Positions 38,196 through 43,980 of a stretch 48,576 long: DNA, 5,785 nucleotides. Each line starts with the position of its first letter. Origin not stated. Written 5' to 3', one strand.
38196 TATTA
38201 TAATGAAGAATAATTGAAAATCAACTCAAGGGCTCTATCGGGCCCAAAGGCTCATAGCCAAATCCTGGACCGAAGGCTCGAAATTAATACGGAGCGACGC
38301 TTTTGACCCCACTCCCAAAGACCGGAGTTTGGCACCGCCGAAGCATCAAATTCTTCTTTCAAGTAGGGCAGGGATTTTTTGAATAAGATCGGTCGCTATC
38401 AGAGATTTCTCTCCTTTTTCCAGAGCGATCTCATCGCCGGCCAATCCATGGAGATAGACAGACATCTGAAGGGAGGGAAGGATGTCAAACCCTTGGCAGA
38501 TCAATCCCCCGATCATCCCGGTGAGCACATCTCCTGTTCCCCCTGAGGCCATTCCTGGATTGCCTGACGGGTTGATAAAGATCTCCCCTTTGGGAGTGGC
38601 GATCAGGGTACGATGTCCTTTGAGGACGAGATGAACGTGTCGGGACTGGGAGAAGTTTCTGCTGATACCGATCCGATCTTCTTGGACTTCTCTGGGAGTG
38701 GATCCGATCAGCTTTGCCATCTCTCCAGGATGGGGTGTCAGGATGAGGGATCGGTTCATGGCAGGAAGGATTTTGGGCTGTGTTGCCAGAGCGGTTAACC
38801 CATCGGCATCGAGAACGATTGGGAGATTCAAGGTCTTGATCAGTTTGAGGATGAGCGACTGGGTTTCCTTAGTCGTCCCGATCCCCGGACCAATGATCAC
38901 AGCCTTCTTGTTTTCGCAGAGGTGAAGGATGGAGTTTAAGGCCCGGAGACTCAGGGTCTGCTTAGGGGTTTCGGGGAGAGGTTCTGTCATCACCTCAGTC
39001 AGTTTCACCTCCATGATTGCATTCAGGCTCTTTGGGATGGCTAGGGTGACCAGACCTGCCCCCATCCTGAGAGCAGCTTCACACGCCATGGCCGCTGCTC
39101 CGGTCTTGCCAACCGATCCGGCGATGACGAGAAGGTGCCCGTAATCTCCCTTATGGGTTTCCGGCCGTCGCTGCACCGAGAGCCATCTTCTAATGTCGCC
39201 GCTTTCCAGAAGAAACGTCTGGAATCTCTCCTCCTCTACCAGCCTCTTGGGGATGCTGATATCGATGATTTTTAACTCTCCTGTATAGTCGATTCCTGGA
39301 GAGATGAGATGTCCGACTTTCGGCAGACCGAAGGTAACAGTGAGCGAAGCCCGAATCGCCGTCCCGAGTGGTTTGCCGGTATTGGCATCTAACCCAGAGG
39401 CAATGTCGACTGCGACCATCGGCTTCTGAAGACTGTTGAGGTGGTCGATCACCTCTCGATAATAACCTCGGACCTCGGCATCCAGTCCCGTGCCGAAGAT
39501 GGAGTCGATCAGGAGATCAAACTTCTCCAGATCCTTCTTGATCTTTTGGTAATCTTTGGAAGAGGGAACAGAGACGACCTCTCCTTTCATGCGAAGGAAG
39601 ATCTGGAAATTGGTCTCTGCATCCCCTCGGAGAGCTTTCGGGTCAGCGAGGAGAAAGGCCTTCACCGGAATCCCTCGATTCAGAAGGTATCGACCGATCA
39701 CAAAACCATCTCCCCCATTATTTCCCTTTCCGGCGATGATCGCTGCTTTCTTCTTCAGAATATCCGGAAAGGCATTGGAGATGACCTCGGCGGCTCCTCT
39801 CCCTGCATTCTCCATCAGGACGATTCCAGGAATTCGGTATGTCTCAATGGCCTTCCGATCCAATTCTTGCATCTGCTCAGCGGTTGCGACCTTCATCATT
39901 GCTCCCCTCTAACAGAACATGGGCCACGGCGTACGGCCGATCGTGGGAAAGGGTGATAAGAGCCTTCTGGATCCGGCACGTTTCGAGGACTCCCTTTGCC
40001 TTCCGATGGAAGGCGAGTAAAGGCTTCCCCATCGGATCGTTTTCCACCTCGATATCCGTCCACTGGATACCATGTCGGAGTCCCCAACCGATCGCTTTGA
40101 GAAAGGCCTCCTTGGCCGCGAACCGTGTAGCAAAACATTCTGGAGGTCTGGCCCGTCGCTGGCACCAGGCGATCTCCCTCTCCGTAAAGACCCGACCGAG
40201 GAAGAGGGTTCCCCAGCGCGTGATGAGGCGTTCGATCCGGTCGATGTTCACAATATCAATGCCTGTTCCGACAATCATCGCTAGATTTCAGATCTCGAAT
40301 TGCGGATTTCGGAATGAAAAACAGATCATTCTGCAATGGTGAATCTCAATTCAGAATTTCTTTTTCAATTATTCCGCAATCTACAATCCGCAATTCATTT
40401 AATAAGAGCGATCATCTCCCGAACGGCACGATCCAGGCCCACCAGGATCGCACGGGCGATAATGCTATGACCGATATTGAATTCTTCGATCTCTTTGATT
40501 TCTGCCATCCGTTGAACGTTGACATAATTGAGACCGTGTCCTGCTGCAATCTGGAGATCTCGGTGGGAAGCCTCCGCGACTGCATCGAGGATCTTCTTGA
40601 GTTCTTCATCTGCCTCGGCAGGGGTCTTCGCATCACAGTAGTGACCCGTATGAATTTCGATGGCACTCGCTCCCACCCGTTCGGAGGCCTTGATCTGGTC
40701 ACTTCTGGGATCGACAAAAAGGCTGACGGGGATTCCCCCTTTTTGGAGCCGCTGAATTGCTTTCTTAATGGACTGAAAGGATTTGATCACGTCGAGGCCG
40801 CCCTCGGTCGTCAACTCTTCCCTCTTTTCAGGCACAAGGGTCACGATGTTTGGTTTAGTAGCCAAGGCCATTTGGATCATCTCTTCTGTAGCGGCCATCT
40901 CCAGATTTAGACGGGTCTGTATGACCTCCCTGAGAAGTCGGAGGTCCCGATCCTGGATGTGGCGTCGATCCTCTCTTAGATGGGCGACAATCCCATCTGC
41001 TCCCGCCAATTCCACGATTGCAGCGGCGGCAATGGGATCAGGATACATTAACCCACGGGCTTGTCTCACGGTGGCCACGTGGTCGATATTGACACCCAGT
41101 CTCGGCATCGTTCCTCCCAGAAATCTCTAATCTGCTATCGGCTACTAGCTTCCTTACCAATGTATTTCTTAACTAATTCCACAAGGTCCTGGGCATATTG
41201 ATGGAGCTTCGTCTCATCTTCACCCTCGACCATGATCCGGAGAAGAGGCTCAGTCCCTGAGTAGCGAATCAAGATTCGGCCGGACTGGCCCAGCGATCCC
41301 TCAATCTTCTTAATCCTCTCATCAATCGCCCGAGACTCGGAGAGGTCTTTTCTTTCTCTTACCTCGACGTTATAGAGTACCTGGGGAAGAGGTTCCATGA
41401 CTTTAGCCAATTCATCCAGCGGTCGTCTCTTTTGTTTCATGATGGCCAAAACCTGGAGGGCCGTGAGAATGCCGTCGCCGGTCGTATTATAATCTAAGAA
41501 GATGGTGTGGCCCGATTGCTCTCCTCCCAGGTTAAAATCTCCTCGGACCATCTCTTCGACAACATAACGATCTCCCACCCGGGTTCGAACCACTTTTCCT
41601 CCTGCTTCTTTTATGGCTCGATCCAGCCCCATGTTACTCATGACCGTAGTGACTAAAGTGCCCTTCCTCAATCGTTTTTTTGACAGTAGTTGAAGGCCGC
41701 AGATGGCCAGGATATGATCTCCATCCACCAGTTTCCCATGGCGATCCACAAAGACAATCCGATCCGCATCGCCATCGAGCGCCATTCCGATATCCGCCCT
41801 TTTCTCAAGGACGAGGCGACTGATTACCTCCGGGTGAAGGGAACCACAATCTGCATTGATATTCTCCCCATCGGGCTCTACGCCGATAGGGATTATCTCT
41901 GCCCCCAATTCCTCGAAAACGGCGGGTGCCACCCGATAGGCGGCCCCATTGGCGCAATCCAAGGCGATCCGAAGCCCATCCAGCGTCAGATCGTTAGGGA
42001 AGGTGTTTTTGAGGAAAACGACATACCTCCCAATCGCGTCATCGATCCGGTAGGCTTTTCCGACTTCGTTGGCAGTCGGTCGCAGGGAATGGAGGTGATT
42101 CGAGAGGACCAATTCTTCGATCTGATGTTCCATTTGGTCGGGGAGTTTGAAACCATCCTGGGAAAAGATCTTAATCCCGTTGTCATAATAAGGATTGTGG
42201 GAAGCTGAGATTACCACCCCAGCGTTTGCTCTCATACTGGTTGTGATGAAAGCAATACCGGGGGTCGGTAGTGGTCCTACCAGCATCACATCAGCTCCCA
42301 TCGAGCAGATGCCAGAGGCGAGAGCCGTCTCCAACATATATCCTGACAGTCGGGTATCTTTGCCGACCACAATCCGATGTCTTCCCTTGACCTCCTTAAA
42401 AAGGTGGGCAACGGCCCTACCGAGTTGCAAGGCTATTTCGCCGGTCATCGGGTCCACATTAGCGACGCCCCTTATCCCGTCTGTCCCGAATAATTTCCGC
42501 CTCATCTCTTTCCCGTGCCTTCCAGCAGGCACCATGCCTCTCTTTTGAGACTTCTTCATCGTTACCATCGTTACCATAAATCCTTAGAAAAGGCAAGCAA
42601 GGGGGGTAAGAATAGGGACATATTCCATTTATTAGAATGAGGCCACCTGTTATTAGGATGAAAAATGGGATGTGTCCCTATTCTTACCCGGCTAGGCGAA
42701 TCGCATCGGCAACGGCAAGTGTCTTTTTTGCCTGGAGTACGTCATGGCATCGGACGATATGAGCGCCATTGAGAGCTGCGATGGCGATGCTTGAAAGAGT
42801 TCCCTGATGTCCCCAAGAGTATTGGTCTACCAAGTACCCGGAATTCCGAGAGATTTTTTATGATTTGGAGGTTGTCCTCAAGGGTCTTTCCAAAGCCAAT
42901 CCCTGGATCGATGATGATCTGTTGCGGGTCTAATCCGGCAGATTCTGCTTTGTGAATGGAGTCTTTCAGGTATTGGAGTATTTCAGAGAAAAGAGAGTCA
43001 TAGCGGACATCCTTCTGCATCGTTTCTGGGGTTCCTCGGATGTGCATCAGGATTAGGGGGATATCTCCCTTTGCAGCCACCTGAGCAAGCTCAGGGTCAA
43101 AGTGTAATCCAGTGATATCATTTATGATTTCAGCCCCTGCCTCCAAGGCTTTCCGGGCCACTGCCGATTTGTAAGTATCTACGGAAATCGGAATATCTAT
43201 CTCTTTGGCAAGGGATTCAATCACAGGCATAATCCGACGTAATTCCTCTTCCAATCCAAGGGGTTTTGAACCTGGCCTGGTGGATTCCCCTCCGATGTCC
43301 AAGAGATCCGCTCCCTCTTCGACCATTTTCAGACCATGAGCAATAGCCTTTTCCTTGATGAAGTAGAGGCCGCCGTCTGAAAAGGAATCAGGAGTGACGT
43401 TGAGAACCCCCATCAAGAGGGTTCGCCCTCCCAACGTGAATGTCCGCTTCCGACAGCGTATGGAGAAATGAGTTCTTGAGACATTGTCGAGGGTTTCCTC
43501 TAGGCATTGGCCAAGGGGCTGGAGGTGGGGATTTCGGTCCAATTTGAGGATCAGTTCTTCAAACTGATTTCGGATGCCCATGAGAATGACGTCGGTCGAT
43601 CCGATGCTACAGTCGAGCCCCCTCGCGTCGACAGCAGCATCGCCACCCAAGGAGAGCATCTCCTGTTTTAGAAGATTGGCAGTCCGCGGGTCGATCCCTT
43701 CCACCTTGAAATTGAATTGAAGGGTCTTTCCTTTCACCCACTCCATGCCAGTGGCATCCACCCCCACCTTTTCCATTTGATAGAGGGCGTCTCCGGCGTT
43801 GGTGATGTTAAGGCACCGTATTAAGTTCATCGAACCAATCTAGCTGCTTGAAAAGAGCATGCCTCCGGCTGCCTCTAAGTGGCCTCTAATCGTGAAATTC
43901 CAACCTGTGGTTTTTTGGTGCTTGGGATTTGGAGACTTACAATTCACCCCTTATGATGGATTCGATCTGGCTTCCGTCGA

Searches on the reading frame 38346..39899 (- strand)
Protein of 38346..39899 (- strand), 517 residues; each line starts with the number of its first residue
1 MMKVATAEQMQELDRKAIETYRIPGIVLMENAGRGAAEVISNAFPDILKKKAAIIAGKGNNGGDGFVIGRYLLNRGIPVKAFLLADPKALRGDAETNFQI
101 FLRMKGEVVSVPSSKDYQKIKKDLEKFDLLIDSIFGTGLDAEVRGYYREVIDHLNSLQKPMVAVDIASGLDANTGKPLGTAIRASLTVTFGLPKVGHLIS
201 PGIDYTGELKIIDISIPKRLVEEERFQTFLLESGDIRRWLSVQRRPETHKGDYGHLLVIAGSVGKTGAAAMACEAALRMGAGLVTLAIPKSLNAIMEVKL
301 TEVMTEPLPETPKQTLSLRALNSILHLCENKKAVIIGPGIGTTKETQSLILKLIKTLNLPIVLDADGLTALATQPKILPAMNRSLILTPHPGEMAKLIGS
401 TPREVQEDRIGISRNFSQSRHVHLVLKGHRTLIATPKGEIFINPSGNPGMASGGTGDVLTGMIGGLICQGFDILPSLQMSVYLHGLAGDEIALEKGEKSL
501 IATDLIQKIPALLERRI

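Call 3: search_protein_families(library=pfam, proteins=[window:38346-39899:-], max_evalue=1)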
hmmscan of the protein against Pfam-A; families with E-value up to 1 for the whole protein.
window:38346-39899:- (517 aa): 3 families
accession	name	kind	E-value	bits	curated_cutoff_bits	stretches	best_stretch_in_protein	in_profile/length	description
PF01256.23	Carb_kinase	-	1.4e-57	195.4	27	1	256-510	1-241/242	NAD(P)H-hydrate dehydratase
PF03853.21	YjeF_N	-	1.8e-50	171.6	24.9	1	27-196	3-169/169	YjeF-related protein N-terminus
PF14759.12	Reductase_C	-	0.22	12.5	25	0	44-88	34-78/85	Reductase C-terminal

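Call 4: search_protein_families(library=ncbifam, proteins=[window:38346-39899:-], max_evalue=1)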
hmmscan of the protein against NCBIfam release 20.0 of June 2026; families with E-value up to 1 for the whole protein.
window:38346-39899:- (517 aa): 5 families
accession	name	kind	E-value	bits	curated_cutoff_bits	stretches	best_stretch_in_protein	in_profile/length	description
NF007856.0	PRK10565.1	equivalog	7e-94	315.3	703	1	3-511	16-496/510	bifunctional ADP-dependent NAD(P)H-hydrate dehydratase/NAD(P)H-hydrate epimerase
TIGR00196.1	yjeF_cterm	hypoth_equivalog_domain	5.5e-69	232.6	129.85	1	238-514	10-276/277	NAD(P)H-hydrate dehydratase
TIGR00197.1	yjeF_nterm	hypoth_equivalog_domain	1.8e-45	155.1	88.6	1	5-218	4-206/206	NAD(P)H-hydrate epimerase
NF006830.1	PRK09355.1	equivalog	0.00032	20.2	180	1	342-497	67-233/263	hydroxyethylthiazole kinase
NF006525.0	PRK08979.1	equivalog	0.19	10.1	1084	0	325-373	201-249/572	acetolactate synthase 3 large subunit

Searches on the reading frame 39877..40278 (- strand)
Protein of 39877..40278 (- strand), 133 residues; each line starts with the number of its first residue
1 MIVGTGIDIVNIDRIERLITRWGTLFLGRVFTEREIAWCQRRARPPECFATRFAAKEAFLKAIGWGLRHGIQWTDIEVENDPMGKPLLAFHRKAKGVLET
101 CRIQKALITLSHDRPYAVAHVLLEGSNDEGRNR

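Call 61: search_protein_families(library=pfam, proteins=[window:39877-40278:-], max_evalue=0.00001)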
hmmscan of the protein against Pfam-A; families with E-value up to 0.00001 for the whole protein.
window:39877-40278:- (133 aa): 1 family
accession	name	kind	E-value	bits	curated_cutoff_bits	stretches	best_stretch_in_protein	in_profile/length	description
PF01648.25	ACPS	-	2.2e-20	73.2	25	1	5-112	2-104/111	4'-phosphopantetheinyl transferase superfamily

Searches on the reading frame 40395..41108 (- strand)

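Call 61: search_protein_families(library=pfam, proteins=[window:40395-41108:-], max_evalue=0.00001)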
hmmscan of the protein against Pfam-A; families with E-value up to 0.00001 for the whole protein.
window:40395-41108:- (237 aa): 1 family
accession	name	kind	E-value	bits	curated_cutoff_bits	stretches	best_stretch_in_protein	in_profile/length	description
PF03740.19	PdxJ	-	3.6e-100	334.3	24.5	1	3-236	1-234/234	Pyridoxal phosphate biosynthesis protein PdxJ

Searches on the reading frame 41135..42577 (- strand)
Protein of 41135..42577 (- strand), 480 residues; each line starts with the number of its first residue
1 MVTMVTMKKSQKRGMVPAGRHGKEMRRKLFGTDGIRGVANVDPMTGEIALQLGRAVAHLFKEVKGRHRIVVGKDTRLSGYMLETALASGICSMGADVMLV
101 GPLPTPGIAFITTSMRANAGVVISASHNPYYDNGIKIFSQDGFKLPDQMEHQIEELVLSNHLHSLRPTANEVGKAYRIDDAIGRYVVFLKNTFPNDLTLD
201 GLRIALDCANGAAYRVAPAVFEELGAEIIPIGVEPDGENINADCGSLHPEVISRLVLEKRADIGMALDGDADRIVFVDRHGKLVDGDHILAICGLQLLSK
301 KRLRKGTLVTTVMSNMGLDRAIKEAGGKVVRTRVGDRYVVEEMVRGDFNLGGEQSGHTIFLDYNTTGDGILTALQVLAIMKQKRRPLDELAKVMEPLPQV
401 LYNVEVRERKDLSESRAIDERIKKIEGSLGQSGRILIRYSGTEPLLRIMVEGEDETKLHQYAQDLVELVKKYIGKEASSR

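Call 61: search_protein_families(library=pfam, proteins=[window:41135-42577:-], max_evalue=0.00001)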
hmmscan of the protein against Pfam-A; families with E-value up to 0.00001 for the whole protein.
window:41135-42577:- (480 aa): 4 families
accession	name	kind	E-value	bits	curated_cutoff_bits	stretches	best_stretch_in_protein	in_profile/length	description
PF02878.22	PGM_PMM_I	-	1.4e-44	151.6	22.5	1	27-159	1-133/138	Phosphoglucomutase/phosphomannomutase, alpha/beta/alpha domain I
PF02880.22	PGM_PMM_III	-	2.8e-40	137.5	20.7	1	285-395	1-113/115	Phosphoglucomutase/phosphomannomutase, alpha/beta/alpha domain III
PF00408.26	PGM_PMM_IV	-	5.3e-17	62.1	23.1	1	401-467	1-67/68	Phosphoglucomutase/phosphomannomutase, C-terminal domain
PF02879.22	PGM_PMM_II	-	1.5e-14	54.8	29.3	1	185-281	3-103/103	Phosphoglucomutase/phosphomannomutase, alpha/beta/alpha domain II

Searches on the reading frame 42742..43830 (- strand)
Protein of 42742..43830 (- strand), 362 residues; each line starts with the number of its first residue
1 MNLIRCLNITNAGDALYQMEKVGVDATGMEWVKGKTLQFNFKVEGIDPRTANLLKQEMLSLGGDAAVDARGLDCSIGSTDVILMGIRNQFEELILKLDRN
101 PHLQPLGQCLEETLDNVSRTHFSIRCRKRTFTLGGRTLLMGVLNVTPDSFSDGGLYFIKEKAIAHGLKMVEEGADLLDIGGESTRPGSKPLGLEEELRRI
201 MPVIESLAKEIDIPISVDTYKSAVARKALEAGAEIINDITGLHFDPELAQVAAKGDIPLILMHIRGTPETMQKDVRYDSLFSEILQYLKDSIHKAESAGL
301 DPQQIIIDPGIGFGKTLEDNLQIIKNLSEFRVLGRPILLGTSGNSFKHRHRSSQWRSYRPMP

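Call 61: search_protein_families(library=pfam, proteins=[window:42742-43830:-], max_evalue=0.00001)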
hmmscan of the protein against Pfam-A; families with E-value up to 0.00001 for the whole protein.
window:42742-43830:- (362 aa): 1 family
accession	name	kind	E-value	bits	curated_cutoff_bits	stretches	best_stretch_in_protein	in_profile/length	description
PF00809.28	Pterin_bind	-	9.4e-75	251.8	25.5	1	140-350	1-213/244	Pterin binding enzyme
